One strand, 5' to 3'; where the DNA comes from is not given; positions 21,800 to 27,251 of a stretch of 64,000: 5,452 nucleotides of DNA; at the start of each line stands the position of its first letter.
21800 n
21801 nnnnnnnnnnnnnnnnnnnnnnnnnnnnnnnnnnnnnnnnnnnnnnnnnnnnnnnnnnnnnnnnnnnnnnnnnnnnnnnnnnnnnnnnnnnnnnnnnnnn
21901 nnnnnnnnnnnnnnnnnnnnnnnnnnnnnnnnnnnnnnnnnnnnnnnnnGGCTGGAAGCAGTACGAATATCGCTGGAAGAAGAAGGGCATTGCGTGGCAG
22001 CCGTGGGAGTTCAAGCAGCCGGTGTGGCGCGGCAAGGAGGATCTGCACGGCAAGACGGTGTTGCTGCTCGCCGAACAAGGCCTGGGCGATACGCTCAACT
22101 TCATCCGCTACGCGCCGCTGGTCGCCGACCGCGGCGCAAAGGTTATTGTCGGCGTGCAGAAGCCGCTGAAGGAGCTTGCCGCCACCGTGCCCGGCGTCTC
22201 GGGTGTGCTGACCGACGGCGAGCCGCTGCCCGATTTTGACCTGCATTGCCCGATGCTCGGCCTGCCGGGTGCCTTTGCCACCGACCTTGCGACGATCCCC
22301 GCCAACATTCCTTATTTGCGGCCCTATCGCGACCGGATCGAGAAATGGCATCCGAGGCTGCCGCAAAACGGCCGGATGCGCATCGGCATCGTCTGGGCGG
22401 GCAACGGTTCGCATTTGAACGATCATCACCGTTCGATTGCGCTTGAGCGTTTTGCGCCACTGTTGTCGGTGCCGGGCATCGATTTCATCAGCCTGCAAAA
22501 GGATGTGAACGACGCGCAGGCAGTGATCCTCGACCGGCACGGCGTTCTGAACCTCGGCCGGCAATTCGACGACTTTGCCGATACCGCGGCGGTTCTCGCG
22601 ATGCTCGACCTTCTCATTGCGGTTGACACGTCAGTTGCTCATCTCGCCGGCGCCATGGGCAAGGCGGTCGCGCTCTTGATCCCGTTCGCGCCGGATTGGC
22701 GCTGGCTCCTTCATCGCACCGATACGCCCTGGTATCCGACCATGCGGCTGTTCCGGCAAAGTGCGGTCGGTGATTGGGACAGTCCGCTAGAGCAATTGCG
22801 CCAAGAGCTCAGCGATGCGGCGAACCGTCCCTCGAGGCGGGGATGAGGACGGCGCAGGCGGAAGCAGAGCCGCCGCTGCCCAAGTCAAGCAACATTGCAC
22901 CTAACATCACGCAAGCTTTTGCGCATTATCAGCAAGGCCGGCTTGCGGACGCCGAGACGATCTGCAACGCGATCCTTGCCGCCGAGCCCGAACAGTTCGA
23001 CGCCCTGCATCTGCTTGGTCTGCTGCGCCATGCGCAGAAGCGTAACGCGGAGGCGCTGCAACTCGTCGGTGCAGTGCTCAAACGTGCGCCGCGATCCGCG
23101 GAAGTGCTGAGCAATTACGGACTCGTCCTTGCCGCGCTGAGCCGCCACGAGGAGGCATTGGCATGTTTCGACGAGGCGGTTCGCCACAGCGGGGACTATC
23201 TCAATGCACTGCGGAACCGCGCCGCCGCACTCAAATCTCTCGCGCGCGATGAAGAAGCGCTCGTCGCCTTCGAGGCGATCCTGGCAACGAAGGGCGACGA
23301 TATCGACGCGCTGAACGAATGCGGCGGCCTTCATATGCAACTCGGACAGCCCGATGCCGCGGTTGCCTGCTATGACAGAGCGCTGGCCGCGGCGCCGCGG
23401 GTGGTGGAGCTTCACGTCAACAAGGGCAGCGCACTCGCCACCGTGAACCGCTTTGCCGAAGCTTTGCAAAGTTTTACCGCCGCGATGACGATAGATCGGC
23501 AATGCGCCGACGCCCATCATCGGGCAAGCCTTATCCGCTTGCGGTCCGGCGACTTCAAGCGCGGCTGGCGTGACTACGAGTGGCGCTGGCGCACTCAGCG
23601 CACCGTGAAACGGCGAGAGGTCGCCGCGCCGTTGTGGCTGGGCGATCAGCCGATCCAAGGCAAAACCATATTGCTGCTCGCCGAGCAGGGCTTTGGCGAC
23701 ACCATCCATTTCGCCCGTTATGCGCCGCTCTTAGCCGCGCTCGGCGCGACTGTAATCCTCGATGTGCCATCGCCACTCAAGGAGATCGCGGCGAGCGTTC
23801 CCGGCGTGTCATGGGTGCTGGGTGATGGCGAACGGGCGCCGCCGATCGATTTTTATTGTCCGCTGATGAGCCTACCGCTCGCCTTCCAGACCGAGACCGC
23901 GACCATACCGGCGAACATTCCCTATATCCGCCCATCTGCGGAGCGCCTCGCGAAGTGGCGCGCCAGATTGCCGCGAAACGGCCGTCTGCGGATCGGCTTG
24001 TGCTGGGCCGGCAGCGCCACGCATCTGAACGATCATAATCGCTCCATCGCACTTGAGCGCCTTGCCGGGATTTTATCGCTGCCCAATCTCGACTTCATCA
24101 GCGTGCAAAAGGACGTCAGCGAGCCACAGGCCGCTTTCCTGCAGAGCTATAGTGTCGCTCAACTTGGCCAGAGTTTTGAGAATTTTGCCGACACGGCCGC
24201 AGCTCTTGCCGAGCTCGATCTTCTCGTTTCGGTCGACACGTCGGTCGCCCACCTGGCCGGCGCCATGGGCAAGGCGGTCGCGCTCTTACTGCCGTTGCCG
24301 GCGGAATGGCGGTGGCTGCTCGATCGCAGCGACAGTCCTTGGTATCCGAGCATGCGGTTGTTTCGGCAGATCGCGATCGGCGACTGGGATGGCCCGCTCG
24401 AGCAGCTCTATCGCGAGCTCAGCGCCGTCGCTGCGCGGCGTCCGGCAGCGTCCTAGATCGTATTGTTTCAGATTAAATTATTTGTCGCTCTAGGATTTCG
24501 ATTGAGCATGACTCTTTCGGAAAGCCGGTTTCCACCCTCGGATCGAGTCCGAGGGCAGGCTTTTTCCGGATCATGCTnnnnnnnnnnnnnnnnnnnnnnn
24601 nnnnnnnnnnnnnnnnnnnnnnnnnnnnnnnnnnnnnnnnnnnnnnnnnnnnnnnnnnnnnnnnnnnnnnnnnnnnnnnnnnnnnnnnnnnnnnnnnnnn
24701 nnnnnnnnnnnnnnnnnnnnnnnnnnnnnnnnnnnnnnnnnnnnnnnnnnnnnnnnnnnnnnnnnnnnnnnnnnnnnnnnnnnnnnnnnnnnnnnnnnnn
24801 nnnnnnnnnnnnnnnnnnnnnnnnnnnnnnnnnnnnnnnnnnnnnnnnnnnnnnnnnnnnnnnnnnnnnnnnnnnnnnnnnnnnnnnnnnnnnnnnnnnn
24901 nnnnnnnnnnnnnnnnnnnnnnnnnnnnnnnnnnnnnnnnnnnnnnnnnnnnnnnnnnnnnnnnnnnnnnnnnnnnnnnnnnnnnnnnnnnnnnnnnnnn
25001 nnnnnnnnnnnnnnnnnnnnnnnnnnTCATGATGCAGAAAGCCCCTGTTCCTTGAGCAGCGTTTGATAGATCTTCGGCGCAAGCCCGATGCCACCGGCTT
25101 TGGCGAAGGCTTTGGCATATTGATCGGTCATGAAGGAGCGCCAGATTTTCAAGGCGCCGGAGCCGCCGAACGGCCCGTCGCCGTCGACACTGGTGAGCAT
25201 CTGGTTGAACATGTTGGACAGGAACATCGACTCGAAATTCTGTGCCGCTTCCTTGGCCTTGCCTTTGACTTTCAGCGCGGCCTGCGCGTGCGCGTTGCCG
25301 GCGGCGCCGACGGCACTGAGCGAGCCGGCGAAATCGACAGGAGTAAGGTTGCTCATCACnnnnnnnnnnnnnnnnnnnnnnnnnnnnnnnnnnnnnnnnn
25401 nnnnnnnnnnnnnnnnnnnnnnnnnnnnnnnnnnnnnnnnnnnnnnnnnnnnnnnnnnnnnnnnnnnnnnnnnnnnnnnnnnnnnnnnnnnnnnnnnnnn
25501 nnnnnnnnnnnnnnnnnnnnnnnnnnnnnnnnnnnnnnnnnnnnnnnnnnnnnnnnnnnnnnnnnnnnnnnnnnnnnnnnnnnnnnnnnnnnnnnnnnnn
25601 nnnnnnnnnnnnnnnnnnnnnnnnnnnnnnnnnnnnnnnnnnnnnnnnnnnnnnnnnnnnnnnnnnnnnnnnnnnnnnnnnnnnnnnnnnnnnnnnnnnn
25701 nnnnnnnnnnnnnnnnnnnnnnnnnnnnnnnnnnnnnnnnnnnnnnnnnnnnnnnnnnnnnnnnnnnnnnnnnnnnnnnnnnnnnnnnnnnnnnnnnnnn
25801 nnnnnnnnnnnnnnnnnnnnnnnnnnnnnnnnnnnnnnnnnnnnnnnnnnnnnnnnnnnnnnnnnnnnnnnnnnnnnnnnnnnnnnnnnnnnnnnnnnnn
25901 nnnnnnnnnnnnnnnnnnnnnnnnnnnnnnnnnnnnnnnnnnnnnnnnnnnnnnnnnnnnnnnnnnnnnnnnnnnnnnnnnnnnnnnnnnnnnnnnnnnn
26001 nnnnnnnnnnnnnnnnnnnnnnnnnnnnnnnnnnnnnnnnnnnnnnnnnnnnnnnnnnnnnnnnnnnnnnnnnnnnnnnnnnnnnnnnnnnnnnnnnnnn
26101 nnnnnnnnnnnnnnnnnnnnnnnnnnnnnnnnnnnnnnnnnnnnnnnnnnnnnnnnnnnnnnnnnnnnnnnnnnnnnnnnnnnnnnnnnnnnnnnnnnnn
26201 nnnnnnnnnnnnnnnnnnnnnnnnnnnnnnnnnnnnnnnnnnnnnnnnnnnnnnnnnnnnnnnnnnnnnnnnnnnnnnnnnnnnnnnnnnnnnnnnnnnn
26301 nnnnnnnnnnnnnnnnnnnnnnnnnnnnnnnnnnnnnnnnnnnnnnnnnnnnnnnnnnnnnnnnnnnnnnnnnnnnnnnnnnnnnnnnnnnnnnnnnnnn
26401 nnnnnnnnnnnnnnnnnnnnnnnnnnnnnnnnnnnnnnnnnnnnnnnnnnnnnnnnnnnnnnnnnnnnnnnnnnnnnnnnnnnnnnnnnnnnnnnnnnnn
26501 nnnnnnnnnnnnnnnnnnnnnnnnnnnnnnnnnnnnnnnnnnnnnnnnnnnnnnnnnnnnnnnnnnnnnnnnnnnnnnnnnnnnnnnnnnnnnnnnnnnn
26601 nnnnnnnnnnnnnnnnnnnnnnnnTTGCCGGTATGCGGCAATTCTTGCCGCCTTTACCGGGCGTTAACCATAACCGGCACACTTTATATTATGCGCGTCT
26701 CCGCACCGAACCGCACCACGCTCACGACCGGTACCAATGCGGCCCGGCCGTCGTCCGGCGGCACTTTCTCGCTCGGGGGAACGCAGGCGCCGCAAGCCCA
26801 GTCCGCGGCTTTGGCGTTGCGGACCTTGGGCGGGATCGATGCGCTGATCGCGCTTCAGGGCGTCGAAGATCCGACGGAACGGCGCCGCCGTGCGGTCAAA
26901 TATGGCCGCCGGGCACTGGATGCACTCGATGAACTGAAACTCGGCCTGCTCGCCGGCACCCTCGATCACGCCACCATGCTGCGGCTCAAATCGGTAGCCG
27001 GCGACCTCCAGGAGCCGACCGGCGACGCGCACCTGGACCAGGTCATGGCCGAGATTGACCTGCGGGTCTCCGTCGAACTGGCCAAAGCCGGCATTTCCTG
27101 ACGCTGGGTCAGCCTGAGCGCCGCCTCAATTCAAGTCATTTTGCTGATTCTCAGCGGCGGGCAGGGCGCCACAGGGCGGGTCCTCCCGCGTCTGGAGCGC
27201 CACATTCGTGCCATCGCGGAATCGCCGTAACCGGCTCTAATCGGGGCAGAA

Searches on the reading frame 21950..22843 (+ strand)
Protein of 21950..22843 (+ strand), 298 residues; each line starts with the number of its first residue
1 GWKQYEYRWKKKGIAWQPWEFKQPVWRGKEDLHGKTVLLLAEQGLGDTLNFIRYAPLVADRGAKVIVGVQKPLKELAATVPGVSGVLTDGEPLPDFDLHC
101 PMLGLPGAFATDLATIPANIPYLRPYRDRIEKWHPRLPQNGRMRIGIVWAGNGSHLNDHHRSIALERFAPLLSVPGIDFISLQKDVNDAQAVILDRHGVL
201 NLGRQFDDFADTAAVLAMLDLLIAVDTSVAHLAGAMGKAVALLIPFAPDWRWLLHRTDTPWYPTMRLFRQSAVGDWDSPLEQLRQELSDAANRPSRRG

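Call 61: find_homologous_proteins(query=window:21950-22843:+, max_evalue=1e-10)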
Query window:21950-22843:+ (298 aa): 7994 proteins with E <= 1e-10 among 8000 candidates; the best 120 are listed.
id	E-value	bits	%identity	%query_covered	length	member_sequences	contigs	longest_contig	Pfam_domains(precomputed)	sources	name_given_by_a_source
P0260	3.6e-176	603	85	100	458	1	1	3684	PF13431.13,PF13414.13,PF13176.13,PF13428.13,PF13374.13,PF14559.13,PF13371.13,PF00515.35,PF13424.13,PF13432.13,PF13181.13,PF07719.24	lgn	-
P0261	8.2e-176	602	86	100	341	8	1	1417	PF13414.13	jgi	jgi:hypothetical protein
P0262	5.8e-173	593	83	100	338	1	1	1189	-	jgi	jgi:hypothetical protein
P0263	5.0e-153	527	75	99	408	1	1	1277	PF14559.13,PF13431.13,PF13414.13,PF13371.13,PF00515.35,PF13424.13,PF13432.13,PF13181.13,PF07719.24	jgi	jgi:hypothetical protein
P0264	3.1e-143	495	71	99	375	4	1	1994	PF13431.13,PF13414.13,PF00515.35,PF13424.13,PF07719.24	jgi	jgi:hypothetical protein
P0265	1.7e-141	489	69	100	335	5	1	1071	-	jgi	jgi:hypothetical protein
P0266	9.5e-141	487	71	99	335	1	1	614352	-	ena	-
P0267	2.6e-138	479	67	100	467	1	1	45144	PF13431.13,PF23914.2,PF13414.13,PF13176.13,PF13428.13,PF14559.13,PF13371.13,PF00515.35,PF13424.13,PF13432.13,PF13181.13,PF07719.24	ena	-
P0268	3.6e-138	479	69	98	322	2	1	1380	-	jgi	-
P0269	4.2e-138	478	69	99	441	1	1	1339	PF14559.13,PF13431.13,PF13414.13,PF13371.13,PF00515.35,PF13424.13,PF13432.13,PF13428.13,PF13181.13,PF07719.24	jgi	jgi:tetratricopeptide (TPR) repeat protein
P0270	1.0e-137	477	69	99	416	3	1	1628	PF14559.13,PF13431.13,PF13414.13,PF13371.13,PF00515.35,PF13424.13,PF13176.13,PF13432.13,PF13428.13,PF13181.13,PF07719.24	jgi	jgi:hypothetical protein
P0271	1.1e-137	477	70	99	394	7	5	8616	PF13414.13,PF13371.13,PF00515.35,PF13181.13,PF07719.24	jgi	jgi:tetratricopeptide (TPR) repeat protein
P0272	2.3e-137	476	68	100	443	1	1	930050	PF14559.13,PF13431.13,PF13414.13,PF00515.35,PF13424.13,PF13432.13,PF13428.13,PF13181.13,PF07719.24,PF13374.13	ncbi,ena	-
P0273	3.0e-137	476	70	99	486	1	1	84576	PF13431.13,PF23914.2,PF13414.13,PF13176.13,PF13428.13,PF13374.13,PF14559.13,PF13371.13,PF00515.35,PF13424.13,PF13432.13,PF13181.13,PF07719.24,PF13174.13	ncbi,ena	-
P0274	3.7e-137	475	68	99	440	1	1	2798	PF14559.13,PF13431.13,PF13414.13,PF13371.13,PF00515.35,PF13424.13,PF13432.13,PF13428.13,PF13181.13,PF07719.24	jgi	jgi:hypothetical protein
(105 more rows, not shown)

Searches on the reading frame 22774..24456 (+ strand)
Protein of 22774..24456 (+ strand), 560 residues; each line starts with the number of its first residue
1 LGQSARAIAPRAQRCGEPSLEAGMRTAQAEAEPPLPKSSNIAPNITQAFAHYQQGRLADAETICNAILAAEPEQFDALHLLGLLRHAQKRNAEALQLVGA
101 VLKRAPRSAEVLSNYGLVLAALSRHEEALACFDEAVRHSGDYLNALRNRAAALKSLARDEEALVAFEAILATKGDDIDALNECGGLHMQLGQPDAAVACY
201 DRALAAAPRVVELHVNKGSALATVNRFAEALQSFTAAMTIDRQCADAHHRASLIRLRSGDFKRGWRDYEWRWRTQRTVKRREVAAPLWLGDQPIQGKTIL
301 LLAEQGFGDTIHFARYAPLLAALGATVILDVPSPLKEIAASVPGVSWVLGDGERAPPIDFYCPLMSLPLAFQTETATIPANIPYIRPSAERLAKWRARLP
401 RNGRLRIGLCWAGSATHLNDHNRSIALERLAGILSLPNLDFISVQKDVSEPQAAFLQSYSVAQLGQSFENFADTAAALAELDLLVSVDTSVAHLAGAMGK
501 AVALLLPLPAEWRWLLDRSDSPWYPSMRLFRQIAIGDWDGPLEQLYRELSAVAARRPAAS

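Call 3: search_protein_families(library=pfam, proteins=[window:22774-24456:+], max_evalue=1)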
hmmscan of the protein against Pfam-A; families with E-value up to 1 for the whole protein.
window:22774-24456:+ (560 aa): 25 families
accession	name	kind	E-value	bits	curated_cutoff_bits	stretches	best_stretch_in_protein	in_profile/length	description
PF07719.23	TPR_2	-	2.9e-21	74.2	27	3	178-209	2-33/34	Tetratricopeptide repeat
PF00515.34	TPR_1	-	4.1e-18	64.8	27.8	3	178-208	2-32/34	Tetratricopeptide repeat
PF14559.12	TPR_19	-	1e-14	55.1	25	3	160-209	8-57/68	Tetratricopeptide repeat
PF13432.12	TPR_16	-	1e-14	55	32.7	4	187-238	7-58/65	Tetratricopeptide repeat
PF13181.12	TPR_8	-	7.6e-14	51.1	25.7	3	183-208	7-32/34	Tetratricopeptide repeat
PF13428.12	TPR_14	-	9.1e-14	51.1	23.5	5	183-217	7-41/44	Tetratricopeptide repeat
PF13424.12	TPR_12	-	4.6e-13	49.6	30.1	3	109-171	3-73/77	Tetratricopeptide repeat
PF13431.12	TPR_17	-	1.9e-10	40.6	24.4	3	64-96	2-34/34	Tetratricopeptide repeat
PF13414.12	TPR_11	-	1.7e-09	37.6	26.8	2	187-222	4-39/42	TPR repeat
PF13371.12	TPR_9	-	2e-09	37.8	35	3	186-250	4-65/73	Tetratricopeptide repeat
PF12895.13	ANAPC3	-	2.4e-06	28.2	27.2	1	54-134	2-81/82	Anaphase-promoting complex, cyclosome, subunit 3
PF13176.12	TPR_7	-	1.8e-05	24.9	27.9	1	179-208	1-30/36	Tetratricopeptide repeat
PF13374.12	TPR_10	-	6.2e-05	23.3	27.5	0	179-206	4-31/42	Tetratricopeptide repeat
PF23914.1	TPR_CcmH_CycH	-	0.00028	21.2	42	1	53-107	99-153/158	Cytochrome c-type biogenesis protein H TPR domain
PF12569.14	NatA_aux_su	-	0.00045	19.7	33.3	2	189-243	204-258/515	N-terminal acetyltransferase A, auxiliary subunit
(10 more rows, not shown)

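Call 57: search_protein_families(library=ncbifam, proteins=[window:22774-24456:+], max_evalue=0.001)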
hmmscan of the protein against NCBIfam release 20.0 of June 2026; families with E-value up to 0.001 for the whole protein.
window:22774-24456:+ (560 aa): 13 families
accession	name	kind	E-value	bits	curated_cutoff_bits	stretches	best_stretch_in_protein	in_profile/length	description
TIGR02917.1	PEP_TPR_lipo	equivalog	1.3e-16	59.7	312.2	2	108-263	124-279/899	XrtA/PEP-CTERM system TPR-repeat protein PrsT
NF040959.1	MamA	equivalog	7.1e-16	58.3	200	2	147-260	41-154/204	magnetosome protein MamA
TIGR02521.1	type_IV_pilW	equivalog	3.7e-15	56.1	154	2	44-202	34-194/234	type IV pilus biogenesis/stability protein PilW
TIGR02552.1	LcrH_SycD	equivalog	6.5e-15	55.1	104.8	2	46-155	23-134/136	SycD/LcrH family type III secretion system chaperone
NF033920.0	C39_PA2778_fam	equivalog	3.7e-10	39.6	150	1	36-138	151-253/255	PA2778 family cysteine peptidase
NF033762.1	social_mot_Tgl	equivalog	1.4e-08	34.4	225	1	49-136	39-127/252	social motility TPR repeat lipoprotein Tgl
NF052415.1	T3SS_chap_SctY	equivalog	2.5e-06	27.9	70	1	47-136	12-104/106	type III secretion apparatus assembly chaperone SctY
TIGR03939.1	PGA_TPR_OMP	equivalog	3.3e-06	25.6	366.65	1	55-205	67-216/800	poly-beta-1,6 N-acetyl-D-glucosamine export porin PgaA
NF040561.1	PrimPol_Msp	equivalog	3.6e-05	22.5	200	0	89-159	5-75/515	CRISPR-associated primase-polymerase type A1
NF033758.1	gliding_GltE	equivalog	8.3e-05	21.7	225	1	53-222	166-335/411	adventurous gliding motility TPR repeat lipoprotein GltE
NF052400.1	M48_BAM_BepA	equivalog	9.7e-05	21.3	570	1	43-182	309-448/483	beta-barrel assembly-enhancing protease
NF002725.1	PRK02603.1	equivalog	0.0006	19.9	143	0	108-153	71-116/173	photosystem I assembly protein Ycf3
NF008391.2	PRK11189.1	equivalog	0.00065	19.3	250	0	102-174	92-164/297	lipoprotein NlpI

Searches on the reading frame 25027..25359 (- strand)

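Call 24: search_protein_families(library=pfam, proteins=[window:25027-25359:-], max_evalue=0.001)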
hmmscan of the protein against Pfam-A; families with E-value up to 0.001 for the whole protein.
window:25027-25359:- (110 aa): 1 family
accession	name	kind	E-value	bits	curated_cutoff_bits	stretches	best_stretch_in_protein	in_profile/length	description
PF10135.14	Rod-binding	-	9.2e-13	49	25.1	1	53-99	2-50/51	Rod binding protein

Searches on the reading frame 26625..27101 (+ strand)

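Call 24: search_protein_families(library=pfam, proteins=[window:26625-27101:+], max_evalue=0.001)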
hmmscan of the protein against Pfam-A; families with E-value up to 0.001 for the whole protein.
window:26625-27101:+ (158 aa): 1 family
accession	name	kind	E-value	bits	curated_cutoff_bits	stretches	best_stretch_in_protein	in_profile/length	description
PF10768.14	FliX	-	7.5e-40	137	25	1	23-155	1-134/135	Class II flagellar assembly regulator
